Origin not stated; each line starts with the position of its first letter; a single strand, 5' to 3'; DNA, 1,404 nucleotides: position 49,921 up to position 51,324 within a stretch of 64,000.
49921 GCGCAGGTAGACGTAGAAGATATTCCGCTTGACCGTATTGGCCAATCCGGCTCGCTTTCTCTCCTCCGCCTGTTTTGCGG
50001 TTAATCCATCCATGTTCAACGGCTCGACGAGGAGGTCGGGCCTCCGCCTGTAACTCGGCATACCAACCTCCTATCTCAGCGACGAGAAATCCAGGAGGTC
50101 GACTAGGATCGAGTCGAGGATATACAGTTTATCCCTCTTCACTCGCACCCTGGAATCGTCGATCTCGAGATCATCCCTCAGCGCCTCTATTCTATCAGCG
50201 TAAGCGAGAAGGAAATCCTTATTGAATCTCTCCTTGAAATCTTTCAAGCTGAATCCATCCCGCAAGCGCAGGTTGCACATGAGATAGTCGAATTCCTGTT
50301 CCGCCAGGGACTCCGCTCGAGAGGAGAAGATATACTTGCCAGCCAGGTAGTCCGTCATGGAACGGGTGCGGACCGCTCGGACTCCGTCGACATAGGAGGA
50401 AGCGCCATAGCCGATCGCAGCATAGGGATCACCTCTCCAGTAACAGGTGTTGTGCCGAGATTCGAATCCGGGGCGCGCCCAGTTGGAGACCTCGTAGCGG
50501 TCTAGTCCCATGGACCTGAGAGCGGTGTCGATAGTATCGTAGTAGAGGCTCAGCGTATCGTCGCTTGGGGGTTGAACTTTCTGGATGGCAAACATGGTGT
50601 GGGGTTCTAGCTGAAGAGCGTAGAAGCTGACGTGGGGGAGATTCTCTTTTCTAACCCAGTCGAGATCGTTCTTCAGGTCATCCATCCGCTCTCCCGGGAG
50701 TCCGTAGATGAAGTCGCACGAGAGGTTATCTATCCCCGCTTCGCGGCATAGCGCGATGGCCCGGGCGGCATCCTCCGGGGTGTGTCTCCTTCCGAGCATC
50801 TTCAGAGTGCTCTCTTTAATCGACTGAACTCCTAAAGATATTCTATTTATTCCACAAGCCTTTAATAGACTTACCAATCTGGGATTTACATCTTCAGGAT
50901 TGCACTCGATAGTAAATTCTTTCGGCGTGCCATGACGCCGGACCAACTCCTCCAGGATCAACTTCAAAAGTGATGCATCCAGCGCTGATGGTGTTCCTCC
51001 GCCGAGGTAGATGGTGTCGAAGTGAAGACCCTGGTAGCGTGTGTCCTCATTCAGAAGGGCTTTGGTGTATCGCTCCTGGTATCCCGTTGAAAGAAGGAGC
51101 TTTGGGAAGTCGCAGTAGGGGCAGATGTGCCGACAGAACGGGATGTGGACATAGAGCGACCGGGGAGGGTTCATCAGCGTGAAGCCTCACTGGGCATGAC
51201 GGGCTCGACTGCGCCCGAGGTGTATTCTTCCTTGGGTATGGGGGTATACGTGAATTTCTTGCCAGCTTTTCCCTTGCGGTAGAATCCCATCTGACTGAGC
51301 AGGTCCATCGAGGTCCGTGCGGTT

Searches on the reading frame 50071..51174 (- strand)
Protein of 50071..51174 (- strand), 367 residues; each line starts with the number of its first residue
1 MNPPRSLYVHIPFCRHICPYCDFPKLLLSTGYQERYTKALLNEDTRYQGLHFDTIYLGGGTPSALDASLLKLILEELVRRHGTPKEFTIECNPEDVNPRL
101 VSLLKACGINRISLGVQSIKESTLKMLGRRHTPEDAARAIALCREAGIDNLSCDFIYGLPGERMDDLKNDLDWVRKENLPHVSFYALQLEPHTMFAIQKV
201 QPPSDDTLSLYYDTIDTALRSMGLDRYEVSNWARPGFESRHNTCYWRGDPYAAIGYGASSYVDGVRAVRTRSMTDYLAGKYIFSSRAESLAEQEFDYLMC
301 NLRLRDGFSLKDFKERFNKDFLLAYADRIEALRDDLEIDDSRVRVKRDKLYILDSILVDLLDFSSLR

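Call 77: search_protein_families(library=pfam, proteins=[window:50071-51174:-], max_evalue=0.001)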
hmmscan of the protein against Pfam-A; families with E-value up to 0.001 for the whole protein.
window:50071-51174:- (367 aa): 2 families
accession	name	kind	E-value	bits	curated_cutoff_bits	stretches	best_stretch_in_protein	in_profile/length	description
PF04055.27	Radical_SAM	-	4.9e-31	108.6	29.5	1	8-174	1-166/166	Radical SAM superfamily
PF06969.22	HemN_C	-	2.5e-06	27.9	24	1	295-347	8-62/67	HemN C-terminal domain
